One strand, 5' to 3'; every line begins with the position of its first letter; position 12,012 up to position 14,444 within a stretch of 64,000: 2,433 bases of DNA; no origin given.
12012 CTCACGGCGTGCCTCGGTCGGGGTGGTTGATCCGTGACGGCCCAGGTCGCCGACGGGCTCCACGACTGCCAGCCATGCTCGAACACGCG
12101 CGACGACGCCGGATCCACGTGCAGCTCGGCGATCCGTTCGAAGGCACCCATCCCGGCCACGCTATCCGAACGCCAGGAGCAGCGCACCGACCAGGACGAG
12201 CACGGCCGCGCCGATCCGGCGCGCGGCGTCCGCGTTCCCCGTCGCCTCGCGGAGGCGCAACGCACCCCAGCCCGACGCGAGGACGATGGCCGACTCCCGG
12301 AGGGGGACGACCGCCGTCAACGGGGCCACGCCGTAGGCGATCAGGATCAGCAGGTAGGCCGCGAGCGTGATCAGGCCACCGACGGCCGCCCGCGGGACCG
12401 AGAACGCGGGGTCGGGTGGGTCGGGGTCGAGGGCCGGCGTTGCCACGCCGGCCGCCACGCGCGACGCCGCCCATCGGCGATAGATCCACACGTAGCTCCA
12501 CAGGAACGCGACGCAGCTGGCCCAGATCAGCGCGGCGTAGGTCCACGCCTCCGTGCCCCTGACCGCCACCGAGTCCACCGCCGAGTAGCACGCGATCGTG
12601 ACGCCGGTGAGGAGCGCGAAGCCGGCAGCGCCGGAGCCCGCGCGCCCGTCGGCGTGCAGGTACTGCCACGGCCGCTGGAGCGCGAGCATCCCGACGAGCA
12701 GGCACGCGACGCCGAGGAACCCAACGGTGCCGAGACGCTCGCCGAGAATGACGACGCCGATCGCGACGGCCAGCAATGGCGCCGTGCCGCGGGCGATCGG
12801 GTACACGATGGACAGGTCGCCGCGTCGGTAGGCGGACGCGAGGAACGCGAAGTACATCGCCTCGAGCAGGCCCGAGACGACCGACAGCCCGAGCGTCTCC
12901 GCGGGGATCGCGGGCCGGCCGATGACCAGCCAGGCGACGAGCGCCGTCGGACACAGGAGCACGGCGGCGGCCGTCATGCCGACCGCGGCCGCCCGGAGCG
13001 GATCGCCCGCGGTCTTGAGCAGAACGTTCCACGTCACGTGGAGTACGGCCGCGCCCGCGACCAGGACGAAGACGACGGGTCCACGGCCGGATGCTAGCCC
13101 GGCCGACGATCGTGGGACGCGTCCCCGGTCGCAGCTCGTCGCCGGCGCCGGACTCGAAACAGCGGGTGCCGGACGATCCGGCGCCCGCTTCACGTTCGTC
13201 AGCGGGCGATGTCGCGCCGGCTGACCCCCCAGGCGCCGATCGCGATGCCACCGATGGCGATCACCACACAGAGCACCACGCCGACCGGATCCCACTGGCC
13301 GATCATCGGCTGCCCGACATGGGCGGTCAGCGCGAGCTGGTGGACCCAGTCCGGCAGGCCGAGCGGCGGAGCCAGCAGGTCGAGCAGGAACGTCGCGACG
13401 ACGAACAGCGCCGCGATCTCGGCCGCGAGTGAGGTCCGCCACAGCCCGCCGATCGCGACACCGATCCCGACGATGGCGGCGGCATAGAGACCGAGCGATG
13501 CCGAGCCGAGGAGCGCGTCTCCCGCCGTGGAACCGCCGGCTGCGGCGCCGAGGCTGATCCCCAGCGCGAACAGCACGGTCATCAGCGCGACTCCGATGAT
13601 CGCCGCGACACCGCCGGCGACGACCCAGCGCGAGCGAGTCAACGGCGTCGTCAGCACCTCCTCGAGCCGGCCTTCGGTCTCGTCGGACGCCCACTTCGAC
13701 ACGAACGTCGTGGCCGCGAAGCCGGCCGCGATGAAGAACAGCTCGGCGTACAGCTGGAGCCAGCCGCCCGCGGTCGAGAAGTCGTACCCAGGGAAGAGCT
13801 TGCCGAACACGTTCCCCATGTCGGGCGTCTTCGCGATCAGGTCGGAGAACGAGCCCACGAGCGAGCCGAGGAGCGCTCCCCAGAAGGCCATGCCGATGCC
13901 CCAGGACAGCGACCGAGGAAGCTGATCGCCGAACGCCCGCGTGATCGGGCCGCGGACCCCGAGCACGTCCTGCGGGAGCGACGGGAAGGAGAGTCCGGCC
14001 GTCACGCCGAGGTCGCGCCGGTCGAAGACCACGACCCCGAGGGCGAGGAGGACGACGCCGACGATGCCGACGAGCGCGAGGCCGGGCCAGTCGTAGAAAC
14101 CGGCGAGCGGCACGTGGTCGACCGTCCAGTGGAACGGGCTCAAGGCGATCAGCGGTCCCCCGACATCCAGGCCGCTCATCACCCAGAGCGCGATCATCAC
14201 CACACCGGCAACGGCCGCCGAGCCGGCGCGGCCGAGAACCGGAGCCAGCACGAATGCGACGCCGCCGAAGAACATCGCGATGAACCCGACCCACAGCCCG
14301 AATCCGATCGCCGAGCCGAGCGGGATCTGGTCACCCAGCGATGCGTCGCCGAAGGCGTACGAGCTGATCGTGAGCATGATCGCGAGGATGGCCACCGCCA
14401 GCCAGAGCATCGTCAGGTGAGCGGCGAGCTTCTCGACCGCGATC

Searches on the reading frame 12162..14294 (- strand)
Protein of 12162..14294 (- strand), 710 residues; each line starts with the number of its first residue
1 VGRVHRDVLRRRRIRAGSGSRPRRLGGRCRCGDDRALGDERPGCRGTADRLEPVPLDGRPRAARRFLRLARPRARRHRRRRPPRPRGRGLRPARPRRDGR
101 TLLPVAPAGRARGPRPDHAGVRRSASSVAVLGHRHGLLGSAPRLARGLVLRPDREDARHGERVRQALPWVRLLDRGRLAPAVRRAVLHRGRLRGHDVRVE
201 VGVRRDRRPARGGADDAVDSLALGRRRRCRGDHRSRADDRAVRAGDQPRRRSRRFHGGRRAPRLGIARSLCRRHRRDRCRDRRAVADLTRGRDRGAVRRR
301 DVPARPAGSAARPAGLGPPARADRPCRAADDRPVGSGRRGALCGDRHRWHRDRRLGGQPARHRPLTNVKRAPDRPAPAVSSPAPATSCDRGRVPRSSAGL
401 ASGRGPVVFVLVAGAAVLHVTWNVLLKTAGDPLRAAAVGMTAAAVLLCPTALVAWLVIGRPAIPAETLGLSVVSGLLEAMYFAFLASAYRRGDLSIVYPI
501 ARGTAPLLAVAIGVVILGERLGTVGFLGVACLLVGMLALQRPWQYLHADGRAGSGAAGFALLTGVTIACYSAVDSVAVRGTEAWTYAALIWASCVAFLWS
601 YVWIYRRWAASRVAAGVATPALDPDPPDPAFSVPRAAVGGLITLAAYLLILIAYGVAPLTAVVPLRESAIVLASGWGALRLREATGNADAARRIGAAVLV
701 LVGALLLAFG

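Call 51: search_protein_families(library=pfam, proteins=[window:12162-14294:-], max_evalue=0.001)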
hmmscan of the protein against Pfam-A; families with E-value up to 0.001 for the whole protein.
window:12162-14294:- (710 aa): 1 family
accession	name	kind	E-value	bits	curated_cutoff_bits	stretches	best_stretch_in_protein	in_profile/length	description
PF00892.27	EamA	-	2.2e-07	31.7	28.2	1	410-537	5-131/135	EamA-like transporter family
